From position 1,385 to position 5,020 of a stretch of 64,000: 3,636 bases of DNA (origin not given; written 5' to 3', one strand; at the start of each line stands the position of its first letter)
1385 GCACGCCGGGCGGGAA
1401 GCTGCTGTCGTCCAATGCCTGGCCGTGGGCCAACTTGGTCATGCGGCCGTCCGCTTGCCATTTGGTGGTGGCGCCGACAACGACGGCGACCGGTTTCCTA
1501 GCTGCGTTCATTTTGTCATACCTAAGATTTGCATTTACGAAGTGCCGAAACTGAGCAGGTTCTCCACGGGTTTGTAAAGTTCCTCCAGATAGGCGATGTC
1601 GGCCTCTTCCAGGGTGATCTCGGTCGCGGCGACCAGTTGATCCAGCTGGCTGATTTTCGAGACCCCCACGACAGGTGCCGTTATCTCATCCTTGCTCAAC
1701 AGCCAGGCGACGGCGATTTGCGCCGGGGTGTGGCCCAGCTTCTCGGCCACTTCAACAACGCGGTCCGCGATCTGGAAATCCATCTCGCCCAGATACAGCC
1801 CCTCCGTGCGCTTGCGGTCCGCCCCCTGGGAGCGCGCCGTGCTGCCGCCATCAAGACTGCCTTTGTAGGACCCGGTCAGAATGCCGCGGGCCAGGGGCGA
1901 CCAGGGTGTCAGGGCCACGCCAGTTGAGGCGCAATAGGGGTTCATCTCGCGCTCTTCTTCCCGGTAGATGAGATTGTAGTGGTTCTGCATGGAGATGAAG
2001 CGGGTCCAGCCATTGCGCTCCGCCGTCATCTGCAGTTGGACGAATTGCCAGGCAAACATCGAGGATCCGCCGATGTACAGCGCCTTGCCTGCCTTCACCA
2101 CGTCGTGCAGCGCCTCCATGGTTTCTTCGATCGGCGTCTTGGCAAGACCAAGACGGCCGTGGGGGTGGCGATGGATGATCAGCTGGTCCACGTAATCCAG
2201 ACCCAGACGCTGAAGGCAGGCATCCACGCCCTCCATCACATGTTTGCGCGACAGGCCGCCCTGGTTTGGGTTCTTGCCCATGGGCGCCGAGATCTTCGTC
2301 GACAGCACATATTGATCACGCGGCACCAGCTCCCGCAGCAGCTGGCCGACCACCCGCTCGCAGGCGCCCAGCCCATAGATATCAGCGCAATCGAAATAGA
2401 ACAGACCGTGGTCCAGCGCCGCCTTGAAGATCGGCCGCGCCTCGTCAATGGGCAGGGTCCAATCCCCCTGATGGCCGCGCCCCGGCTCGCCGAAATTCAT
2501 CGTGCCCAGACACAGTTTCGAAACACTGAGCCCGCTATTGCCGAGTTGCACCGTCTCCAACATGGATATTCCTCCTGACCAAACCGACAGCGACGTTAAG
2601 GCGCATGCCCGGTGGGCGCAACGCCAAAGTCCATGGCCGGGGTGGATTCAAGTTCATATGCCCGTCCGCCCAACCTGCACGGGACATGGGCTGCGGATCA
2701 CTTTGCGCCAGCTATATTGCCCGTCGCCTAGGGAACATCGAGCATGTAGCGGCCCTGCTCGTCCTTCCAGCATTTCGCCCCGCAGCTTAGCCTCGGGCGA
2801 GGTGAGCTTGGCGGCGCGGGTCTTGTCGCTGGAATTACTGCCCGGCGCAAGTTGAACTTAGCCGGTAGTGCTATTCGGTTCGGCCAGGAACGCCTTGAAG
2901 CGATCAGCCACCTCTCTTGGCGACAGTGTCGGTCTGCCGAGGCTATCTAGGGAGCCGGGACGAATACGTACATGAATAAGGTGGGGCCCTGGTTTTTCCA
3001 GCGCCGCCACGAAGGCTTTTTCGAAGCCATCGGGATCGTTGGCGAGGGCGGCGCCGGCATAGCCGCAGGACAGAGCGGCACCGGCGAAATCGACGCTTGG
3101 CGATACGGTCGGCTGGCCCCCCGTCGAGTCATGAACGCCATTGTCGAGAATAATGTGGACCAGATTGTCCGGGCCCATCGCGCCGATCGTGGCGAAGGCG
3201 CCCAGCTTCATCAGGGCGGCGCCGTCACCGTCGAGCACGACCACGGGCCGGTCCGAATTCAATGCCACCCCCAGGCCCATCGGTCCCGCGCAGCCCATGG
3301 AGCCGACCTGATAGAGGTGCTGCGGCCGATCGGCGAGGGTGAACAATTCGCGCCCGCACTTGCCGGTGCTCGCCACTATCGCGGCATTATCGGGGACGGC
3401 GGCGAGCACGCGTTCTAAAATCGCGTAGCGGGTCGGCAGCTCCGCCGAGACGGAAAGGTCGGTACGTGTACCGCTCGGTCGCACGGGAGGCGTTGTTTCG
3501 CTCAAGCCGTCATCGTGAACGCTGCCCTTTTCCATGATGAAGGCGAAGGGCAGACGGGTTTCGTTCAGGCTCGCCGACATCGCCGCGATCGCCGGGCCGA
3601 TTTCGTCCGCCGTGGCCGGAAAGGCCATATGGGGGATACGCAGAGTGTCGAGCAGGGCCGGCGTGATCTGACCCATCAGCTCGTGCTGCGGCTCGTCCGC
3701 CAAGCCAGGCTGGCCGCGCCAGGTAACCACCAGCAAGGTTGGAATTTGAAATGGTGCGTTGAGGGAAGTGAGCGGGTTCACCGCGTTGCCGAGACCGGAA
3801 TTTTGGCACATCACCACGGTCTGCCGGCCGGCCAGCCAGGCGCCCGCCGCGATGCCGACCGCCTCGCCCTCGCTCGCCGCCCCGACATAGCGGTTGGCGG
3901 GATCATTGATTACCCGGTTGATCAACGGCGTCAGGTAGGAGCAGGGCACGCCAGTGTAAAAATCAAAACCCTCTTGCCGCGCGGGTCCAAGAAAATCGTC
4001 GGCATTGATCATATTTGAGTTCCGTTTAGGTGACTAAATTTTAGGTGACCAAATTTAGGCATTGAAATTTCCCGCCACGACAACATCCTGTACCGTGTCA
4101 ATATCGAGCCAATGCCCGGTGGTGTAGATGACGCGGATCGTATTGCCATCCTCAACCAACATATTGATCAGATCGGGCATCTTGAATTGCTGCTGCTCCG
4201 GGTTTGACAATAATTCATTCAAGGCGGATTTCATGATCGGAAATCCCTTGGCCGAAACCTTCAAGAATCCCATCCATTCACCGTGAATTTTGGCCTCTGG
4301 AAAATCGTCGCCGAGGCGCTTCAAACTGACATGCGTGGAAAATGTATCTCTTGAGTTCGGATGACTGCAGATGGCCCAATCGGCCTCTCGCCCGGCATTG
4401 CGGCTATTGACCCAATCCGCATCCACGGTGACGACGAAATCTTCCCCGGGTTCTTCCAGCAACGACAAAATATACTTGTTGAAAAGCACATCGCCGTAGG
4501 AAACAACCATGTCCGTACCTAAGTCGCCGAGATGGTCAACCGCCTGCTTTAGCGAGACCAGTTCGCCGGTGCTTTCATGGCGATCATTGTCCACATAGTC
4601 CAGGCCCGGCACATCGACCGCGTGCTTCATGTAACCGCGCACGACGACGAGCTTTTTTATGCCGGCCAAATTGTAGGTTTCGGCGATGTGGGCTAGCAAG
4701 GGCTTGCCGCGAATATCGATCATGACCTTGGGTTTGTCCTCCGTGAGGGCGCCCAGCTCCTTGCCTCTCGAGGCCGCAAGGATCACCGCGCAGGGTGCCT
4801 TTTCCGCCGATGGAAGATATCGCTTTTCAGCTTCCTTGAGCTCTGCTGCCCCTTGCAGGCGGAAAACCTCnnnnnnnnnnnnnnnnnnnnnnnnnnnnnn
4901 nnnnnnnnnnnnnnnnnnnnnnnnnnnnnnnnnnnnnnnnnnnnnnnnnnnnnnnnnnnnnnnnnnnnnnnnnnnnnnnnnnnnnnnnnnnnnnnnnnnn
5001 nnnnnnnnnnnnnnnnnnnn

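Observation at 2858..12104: Candidate undescribed phosphonate-tailoring system: 2-AEP pathway + CMP activation + membrane LicD + sulfatase-like enzyme + prenyl synthase in one co-directional array next to tRNA-Leu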

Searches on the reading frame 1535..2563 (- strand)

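Call 4: search_protein_families(library=pfam, proteins=[window:1535-2563:-])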
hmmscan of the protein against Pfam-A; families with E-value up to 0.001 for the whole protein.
window:1535-2563:- (342 aa): 1 family
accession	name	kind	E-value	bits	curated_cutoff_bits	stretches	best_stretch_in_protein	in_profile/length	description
PF00248.27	Aldo_ket_red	-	4.6e-65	220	24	1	16-330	1-290/291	Aldo/keto reductase family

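Call 5: search_protein_families(library=ncbifam, proteins=[window:1535-2563:-])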
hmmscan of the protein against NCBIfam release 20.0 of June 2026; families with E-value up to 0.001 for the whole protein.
window:1535-2563:- (342 aa): 8 families
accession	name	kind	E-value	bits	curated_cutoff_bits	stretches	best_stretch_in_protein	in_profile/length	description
TIGR01293.1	Kv_beta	subfamily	2.7e-42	145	365.4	1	6-318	5-305/319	voltage-dependent potassium channel subunit beta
NF007388.0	PRK09912.1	subfamily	4e-39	134.5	448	1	8-321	19-323/346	L-glyceraldehyde 3-phosphate reductase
NF049922.1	MethglyxlRedYdjG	equivalog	2.7e-32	112.1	550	1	3-332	2-323/326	NADH-dependent methylglyoxal reductase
NF007912.0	PRK10625.1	equivalog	5e-31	108.3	415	1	8-330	7-338/346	NADP(H)-dependent aldo-keto reductase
NF007695.0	PRK10376.1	subfamily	9.6e-25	87.2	280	2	11-225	14-216/290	oxidoreductase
NF008377.0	PRK11172.1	equivalog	2.5e-12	46.6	327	1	46-227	22-184/267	2,5-didehydrogluconate reductase DkgB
NF008598.0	PRK11565.1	equivalog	2.8e-10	39.8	425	1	33-227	21-192/275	2,5-didehydrogluconate reductase DkgA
NF011432.0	PRK14863.1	equivalog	3.9e-07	29.9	244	0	12-154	3-132/292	bifunctional regulator KidO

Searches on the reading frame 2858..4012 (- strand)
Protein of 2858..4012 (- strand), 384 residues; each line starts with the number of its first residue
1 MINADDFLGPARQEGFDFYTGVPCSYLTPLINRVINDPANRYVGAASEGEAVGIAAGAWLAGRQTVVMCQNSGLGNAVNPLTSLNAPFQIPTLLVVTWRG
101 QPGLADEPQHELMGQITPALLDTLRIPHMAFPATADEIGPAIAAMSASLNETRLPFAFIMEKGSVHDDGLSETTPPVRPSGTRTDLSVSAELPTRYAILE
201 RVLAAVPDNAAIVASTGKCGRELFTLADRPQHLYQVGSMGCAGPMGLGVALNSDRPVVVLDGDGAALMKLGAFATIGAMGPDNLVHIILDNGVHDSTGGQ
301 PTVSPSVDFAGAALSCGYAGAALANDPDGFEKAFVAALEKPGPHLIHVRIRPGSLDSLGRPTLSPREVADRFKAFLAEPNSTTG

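Call 4: search_protein_families(library=pfam, proteins=[window:2858-4012:-])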
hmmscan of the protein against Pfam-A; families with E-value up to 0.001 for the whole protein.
window:2858-4012:- (384 aa): 2 families
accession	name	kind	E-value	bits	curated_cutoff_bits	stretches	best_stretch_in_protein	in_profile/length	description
PF02775.26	TPP_enzyme_C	-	4.4e-19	69.2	21.9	1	228-348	16-151/151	Thiamine pyrophosphate enzyme, C-terminal TPP binding domain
PF02776.23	TPP_enzyme_N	-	5.8e-08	33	26.8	1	12-110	12-108/119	Thiamine pyrophosphate enzyme, N-terminal TPP binding domain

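Call 5: search_protein_families(library=ncbifam, proteins=[window:2858-4012:-])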
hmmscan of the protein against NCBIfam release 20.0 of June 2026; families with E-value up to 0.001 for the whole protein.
window:2858-4012:- (384 aa): 14 families
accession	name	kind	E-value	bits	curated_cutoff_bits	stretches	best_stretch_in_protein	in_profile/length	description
TIGR03297.1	Ppyr-DeCO2ase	equivalog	1.8e-133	445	312.5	1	15-376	1-360/360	phosphonopyruvate decarboxylase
TIGR03846.1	sulfopy_beta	equivalog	4.3e-40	137.6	221.5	1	195-375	1-180/182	sulfopyruvate decarboxylase subunit beta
NF004813.0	PRK06163.1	equivalog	7.5e-38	130.3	240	1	190-373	10-193/202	hypothetical protein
TIGR03845.1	sulfopyru_alph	equivalog_domain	1.3e-29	103.2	147.95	1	12-160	9-155/160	sulfopyruvate decarboxylase subunit alpha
NF005760.0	PRK07586.1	equivalog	1.3e-11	44.2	363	1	194-291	338-439/514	acetolactate synthase large subunit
NF006052.0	PRK08199.1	subfamily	4.6e-07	28.5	539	1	235-354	413-541/559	thiamine pyrophosphate protein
NF006016.1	PRK08155.1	equivalog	5.9e-07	28.3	870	1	192-351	359-533/554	acetolactate synthase large subunit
NF005114.0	PRK06546.1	equivalog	2.1e-06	26.5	893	1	234-355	405-534/578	pyruvate dehydrogenase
NF006591.0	PRK09124.1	equivalog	4.9e-05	21.8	792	1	234-351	405-530/574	ubiquinone-dependent pyruvate dehydrogenase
NF005470.0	PRK07064.1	equivalog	6.2e-05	22.2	495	1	200-292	365-463/552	thiamine pyrophosphate-binding protein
NF006122.0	PRK08266.1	subfamily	0.00012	20.7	571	1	237-354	402-528/543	hypothetical protein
NF006203.0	PRK08327.1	equivalog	0.00015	20.4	456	0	203-294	396-491/571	thiamine pyrophosphate-requiring protein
NF005712.0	PRK07524.1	subfamily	0.00021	19.9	500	1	189-279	355-451/536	5-guanidino-2-oxopentanoate decarboxylase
TIGR03393.1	indolpyr_decarb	equivalog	0.00028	19.7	946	0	5-75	5-74/539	indolepyruvate decarboxylase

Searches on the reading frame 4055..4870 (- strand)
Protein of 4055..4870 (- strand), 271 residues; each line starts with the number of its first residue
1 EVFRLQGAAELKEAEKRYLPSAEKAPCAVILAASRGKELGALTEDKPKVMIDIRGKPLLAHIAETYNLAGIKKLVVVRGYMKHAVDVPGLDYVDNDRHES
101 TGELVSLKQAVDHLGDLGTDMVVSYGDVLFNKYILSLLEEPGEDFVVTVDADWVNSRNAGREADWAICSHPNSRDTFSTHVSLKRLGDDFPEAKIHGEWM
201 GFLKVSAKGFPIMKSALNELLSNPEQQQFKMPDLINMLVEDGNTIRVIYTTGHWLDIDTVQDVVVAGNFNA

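Call 37: search_solved_structures(query=window:4055-4870:-, max_evalue=0.001, show_alignments=2)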
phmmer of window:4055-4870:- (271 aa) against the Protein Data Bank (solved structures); distinct sequences matched with E-value up to 0.001: 16.
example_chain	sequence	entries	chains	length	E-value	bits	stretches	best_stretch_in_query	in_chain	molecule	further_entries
1tzf_A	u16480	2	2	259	6.5e-08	35.3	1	26-85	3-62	Glucose-1-phosphate cytidylyltransferase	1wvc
1jyk_A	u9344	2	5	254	4.2e-07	32.6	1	27-112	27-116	CTP:phosphocholine Cytidylyltransferase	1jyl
9dqf_A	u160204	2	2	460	1.4e-06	30.9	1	28-137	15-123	Bifunctional protein GlmU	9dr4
2ggo_A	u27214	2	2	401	1.5e-05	27.5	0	28-78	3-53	401aa long hypothetical glucose-1-phosphate thymidylyltransferase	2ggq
7k47_A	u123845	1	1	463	1.6e-05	27.5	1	28-154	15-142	Bifunctional protein GlmU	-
5z09_A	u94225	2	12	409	2.2e-05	27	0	28-77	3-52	Dual sugar-1-phosphate nucleotidylyltransferase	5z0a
4fce_A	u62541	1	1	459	6.2e-05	25.5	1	27-129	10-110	Bifunctional protein GlmU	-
3fww_A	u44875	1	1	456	7e-05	25.4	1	27-129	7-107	Bifunctional protein glmU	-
4y7t_A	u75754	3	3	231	0.00014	24.4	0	28-85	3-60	Nucleotidyl transferase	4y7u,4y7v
2v0h_A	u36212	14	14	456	0.00015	24.3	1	23-154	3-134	BIFUNCTIONAL PROTEIN GLMU | GLUCOSAMINE-1-PHOSPHATE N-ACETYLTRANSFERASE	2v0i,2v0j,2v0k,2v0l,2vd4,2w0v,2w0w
2qkx_A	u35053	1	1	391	0.00042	22.8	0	210-249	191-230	Bifunctional protein glmU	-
3foq_A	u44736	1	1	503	0.00081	21.9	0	210-249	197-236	Bifunctional protein glmU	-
3spt_A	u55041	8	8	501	0.00082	21.9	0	210-249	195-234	Bifunctional protein glmU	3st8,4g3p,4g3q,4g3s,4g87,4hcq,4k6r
3d8v_A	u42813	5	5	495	0.00084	21.8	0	210-249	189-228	Bifunctional protein glmU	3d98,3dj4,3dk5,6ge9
6jq8_A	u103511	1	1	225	0.00086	21.8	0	28-82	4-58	Putative 6-deoxy-D-mannoheptose pathway protein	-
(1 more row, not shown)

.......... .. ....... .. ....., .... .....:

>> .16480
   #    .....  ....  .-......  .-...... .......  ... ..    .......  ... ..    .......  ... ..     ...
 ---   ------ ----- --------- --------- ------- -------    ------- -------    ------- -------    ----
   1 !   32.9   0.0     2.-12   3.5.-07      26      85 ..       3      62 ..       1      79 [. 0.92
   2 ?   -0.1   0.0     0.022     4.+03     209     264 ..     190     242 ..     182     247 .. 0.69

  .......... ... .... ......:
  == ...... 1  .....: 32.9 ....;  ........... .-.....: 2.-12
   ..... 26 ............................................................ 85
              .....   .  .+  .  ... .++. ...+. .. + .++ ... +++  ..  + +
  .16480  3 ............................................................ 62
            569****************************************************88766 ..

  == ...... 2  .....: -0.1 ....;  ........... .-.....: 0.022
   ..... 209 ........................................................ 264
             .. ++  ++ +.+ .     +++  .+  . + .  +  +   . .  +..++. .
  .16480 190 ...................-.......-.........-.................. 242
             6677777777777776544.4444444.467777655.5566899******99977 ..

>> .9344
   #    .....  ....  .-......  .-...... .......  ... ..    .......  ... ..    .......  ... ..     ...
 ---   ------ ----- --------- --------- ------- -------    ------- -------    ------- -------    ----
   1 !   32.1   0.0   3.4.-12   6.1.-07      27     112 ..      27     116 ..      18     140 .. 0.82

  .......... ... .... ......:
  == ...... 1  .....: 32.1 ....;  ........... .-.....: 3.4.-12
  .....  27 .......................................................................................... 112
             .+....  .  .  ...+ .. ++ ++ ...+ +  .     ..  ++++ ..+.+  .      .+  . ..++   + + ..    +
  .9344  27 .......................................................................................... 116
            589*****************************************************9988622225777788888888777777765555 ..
